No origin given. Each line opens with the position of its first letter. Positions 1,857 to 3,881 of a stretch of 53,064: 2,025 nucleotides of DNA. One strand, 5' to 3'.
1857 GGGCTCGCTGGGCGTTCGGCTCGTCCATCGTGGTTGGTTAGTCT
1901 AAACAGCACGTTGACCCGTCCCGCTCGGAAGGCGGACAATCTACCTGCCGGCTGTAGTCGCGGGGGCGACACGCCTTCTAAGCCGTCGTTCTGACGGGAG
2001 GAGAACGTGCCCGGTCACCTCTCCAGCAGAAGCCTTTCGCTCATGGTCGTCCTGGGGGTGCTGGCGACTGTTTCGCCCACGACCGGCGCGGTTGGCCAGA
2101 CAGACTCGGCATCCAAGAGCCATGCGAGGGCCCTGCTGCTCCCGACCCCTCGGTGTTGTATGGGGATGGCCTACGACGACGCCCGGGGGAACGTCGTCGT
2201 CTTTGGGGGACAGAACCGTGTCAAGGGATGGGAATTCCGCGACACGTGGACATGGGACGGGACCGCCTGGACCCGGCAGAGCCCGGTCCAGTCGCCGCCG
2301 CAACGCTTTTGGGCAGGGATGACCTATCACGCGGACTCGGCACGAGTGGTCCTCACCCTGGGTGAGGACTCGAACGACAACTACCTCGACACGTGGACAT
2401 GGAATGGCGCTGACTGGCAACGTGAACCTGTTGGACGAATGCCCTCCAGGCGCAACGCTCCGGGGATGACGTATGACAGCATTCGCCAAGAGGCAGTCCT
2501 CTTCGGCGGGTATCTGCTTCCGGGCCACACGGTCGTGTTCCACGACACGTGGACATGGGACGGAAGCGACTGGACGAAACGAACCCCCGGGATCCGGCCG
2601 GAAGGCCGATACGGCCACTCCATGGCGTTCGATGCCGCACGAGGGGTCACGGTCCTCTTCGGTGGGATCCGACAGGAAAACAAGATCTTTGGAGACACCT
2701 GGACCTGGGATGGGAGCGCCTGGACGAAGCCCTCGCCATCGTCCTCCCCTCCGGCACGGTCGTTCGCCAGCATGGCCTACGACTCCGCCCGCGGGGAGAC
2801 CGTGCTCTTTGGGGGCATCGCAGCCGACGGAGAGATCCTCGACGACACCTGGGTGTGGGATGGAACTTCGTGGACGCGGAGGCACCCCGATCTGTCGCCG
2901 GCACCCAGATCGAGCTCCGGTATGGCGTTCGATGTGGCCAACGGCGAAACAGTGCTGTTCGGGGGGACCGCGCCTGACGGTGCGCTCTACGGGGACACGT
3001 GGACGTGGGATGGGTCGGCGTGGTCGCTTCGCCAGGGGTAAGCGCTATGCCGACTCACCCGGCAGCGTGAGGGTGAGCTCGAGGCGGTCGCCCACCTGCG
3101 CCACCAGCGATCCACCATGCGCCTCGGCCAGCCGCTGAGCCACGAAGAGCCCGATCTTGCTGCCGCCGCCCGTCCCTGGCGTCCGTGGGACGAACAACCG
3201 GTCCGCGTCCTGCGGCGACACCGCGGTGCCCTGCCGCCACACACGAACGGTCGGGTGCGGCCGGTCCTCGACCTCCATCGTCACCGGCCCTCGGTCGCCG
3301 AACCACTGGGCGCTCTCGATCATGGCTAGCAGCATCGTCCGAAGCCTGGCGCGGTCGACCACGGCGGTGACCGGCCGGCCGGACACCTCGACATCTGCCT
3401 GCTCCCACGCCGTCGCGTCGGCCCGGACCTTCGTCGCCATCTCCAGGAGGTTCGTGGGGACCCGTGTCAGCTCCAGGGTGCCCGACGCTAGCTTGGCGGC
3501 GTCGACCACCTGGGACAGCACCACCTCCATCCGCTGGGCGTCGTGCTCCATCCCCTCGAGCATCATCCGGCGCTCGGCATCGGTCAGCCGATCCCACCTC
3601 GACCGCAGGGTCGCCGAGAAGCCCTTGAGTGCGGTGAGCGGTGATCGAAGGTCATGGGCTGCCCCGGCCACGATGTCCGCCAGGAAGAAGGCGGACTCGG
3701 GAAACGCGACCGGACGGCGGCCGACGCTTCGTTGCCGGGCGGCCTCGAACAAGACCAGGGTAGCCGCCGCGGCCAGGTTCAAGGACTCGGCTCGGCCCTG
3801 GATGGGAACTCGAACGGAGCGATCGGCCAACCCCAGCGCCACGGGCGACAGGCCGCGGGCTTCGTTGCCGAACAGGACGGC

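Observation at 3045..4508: SpoU/TrmH RNA methyltransferase fused in frame to a sensor-less, partly degenerate histidine-kinase core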

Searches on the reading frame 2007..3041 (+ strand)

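Call 42: search_protein_families(library=pfam, proteins=[window:2007-3041:+], max_evalue=0.0001)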
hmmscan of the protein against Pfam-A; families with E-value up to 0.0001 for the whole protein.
window:2007-3041:+ (344 aa): 4 families
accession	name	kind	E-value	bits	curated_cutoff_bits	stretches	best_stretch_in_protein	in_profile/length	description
PF24681.1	Kelch_KLHDC2_KLHL20_DRC7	-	4.1e-26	92.1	50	2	155-335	3-185/221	KLHDC2/KLHL20/DRC7 Kelch-repeats domain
PF24981.1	Beta-prop_ATRN-LZTR1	-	3.4e-14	53.2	50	0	237-324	25-118/289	Attractin/LZTR1 beta-propeller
PF13415.12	Kelch_3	-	1.2e-13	51.3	22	1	216-259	5-48/48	Galactose oxidase, central domain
PF13418.12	Kelch_4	-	2e-13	50.5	21.6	0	250-292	1-44/49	Galactose oxidase, central domain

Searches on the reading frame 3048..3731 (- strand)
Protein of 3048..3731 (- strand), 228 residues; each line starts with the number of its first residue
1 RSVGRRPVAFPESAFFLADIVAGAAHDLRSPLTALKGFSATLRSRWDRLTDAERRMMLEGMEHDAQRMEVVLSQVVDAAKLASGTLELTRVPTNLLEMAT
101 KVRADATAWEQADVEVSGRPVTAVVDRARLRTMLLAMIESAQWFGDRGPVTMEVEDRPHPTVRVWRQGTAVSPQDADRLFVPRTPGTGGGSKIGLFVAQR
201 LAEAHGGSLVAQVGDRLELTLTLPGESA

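Call 10: search_solved_structures(query=window:3048-3731:-, max_evalue=0.001, show_alignments=4)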
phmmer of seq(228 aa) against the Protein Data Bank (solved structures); distinct sequences matched with E-value up to 0.001: 29.
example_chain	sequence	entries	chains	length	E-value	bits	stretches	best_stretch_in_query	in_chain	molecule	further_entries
9jfj_A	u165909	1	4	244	2.7e-12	49.8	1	13-224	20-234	Sensor histidine kinase ZraS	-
8u4x_A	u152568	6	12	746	7e-11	45.2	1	18-224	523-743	histidine kinase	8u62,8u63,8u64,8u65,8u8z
3a0r_A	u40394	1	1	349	2.4e-10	43.4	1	15-209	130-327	Sensor protein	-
7z8n_A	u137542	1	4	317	6e-10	42.1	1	14-210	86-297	Histidine kinase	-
4kp4_A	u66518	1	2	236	1.5e-09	40.9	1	20-218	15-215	Osmolarity sensor protein EnvZ, Histidine kinase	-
2c2a_A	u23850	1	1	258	3.1e-09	39.8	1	19-210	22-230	SENSOR HISTIDINE KINASE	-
3dge_A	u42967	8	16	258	3.1e-09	39.8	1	19-210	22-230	Sensor protein | Histidine kinase | Sensor histidine kinase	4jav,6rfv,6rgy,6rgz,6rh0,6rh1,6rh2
5uht_A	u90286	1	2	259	3.1e-09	39.8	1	19-210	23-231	Sensor histidine kinase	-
6azr_A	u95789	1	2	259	3.1e-09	39.8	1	19-210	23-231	Sensor histidine kinase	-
4jas_A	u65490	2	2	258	5.8e-09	38.9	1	19-210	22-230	Histidine kinase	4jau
9rcc_A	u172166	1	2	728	8.8e-09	38.3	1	20-215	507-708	Bacteriophytochrome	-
9eut_A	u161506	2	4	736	9e-09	38.3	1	20-215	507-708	Bacteriophytochrome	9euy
3d36_A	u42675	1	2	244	1.3e-08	37.7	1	17-210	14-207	Sporulation kinase B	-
6rh7_A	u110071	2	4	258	7e-08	35.4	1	19-210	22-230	Sensor histidine kinase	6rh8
6dk7_A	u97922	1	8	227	3.1e-06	30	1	19-224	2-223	RetS (Regulator of Exopolysaccharide and Type III Secretion)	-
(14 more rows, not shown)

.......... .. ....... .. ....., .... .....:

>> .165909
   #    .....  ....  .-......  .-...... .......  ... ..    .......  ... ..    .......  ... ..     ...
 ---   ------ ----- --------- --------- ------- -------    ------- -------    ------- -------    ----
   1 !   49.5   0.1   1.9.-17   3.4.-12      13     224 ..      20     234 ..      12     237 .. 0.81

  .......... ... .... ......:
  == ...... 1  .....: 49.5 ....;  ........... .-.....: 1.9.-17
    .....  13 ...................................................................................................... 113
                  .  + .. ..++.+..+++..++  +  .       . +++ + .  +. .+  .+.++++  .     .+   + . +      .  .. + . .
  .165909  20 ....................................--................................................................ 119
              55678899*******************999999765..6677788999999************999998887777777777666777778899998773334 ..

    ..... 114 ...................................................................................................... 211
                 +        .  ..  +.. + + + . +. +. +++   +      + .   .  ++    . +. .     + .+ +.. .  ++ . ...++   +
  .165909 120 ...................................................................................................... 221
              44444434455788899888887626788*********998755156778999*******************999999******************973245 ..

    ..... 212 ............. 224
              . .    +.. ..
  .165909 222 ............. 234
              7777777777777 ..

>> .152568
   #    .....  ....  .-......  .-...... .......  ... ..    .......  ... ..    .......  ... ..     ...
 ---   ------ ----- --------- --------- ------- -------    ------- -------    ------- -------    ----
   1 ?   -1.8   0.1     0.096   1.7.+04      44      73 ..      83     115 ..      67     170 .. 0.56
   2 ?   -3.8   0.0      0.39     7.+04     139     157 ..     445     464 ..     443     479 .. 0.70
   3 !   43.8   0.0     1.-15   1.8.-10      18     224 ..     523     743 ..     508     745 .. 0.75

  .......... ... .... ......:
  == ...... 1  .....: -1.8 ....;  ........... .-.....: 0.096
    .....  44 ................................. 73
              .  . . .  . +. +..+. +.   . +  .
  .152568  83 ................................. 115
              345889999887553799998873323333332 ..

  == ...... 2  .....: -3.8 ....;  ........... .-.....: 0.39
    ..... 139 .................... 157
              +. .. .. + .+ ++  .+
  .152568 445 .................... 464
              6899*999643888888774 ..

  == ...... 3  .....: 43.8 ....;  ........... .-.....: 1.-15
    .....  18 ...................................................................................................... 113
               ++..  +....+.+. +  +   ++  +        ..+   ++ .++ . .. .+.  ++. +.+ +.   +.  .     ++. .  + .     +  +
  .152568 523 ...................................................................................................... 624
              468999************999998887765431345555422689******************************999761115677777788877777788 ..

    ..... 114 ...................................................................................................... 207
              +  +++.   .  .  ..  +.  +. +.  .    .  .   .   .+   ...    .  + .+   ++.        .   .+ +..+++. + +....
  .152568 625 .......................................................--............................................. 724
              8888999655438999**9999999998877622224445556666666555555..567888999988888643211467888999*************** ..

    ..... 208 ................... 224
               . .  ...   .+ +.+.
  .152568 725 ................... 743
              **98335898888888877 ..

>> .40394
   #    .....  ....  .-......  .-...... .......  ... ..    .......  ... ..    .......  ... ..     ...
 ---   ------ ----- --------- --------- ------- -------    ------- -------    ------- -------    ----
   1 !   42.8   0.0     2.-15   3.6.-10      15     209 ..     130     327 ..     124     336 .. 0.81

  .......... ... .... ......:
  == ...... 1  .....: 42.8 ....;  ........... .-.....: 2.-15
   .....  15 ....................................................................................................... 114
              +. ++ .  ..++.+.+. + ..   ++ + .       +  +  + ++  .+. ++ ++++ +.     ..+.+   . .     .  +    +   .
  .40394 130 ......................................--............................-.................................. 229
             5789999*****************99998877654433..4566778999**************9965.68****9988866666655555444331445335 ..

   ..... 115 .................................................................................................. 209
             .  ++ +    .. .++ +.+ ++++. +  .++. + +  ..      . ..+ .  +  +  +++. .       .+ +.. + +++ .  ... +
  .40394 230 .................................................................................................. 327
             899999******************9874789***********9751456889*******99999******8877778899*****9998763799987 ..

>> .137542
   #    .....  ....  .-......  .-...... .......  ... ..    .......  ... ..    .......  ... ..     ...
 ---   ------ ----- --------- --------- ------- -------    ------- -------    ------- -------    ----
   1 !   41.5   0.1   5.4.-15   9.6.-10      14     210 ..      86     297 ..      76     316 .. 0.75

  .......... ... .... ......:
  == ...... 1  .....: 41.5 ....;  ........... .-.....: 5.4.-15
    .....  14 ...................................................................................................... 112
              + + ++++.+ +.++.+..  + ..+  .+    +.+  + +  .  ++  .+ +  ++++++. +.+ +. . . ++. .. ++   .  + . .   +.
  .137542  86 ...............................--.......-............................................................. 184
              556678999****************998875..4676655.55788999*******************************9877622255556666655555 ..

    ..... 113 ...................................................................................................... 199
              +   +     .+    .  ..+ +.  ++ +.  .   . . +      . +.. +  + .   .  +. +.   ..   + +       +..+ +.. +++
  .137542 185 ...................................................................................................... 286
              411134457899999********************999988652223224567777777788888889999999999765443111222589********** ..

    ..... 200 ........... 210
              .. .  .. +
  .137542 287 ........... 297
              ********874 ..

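Call 16: find_related_loci(query=A2, collection=genome_contigs, flank=8000)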
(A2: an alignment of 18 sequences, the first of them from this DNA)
Query A2 (216 aa) in genome_contigs; peptide patterns used: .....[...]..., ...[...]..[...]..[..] (x = any residue, [..] = any of these).
175 stretches matched a pattern; 92 encode a relative of the query (tblastn E <= 1e-3); the best 80 are kept; 80 distinct loci.
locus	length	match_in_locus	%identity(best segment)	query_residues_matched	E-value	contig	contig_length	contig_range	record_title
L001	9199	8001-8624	58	5-212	5e-77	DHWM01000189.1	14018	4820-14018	MAG TPA_asm: Actinobacteria bacterium UBA5182 UBA5182_contig_1255, whole genome shotgun sequence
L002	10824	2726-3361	60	5-216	8e-74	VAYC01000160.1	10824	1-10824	MAG: Actinobacteria bacterium isolate AC_48 14_1009_16_30cm_scaffold_62208, whole genome shotgun sequence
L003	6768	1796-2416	59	5-211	2e-72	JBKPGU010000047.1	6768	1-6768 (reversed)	MAG: Actinomycetota bacterium isolate HAY_GB_MAG_00028 HAY_GB_000000012234, whole genome shotgun sequence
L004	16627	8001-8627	54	4-212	4e-70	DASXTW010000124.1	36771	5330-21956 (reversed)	MAG TPA_asm: Actinomycetota bacterium isolate SMAG_U4702 k141_1766542, whole genome shotgun sequence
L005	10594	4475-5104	55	5-212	4e-69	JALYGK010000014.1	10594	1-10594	MAG: Actinomycetota bacterium isolate GDC bin9 SD1469-71_k127_415038, whole genome shotgun sequence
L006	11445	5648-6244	57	5-212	2e-68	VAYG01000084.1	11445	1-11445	MAG: Actinobacteria bacterium isolate AC_52 14_1009_16_40cm_scaffold_49441, whole genome shotgun sequence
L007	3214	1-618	54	11-216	1e-68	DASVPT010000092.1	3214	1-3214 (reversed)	MAG TPA_asm: Actinomycetota bacterium isolate SMAG_U3186 k141_520933, whole genome shotgun sequence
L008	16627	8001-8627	54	5-212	3e-67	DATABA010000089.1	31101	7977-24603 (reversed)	MAG TPA_asm: Actinomycetota bacterium isolate SMAG_U6686 k141_272593, whole genome shotgun sequence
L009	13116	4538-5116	55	5-197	3e-65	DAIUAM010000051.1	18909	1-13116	MAG TPA_asm: Actinomycetota bacterium isolate CTOTU41495 NODE_2466_length_18909_cov_10.088045, whole genome shotgun sequ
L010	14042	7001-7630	50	5-214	1e-61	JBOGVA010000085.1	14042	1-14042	MAG: Actinomycetota bacterium isolate M3-S_metawrap_bin.294 k127_869406, whole genome shotgun sequence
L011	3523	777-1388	50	5-212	2e-59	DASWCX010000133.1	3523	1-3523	MAG TPA_asm: Actinomycetota bacterium isolate SMAG_U2720 k141_876013, whole genome shotgun sequence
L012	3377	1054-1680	51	5-213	2e-58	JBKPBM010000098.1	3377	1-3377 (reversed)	MAG: Actinomycetota bacterium isolate GB_EKS_MAG_00078 GB_EKS_000001314321, whole genome shotgun sequence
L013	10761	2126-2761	45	5-216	5e-52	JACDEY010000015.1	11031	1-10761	MAG: Actinomycetota bacterium isolate MGR_bin372 SD2904_NODE_503_length_11031_cov_0.892608, whole genome shotgun sequenc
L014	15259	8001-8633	48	5-212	1e-50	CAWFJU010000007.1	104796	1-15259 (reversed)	MAG: uncultured Actinomycetes bacterium isolate MFD04651.bin.2.123 genome assembly, contig: contig_16499, whole genome s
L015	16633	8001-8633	47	5-212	9e-50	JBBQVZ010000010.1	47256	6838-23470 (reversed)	MAG: Actinomycetota bacterium isolate Co_metawrap_2025 Cmw_2025_k141_20085394_length_47256_cov_17.9693, whole genome sho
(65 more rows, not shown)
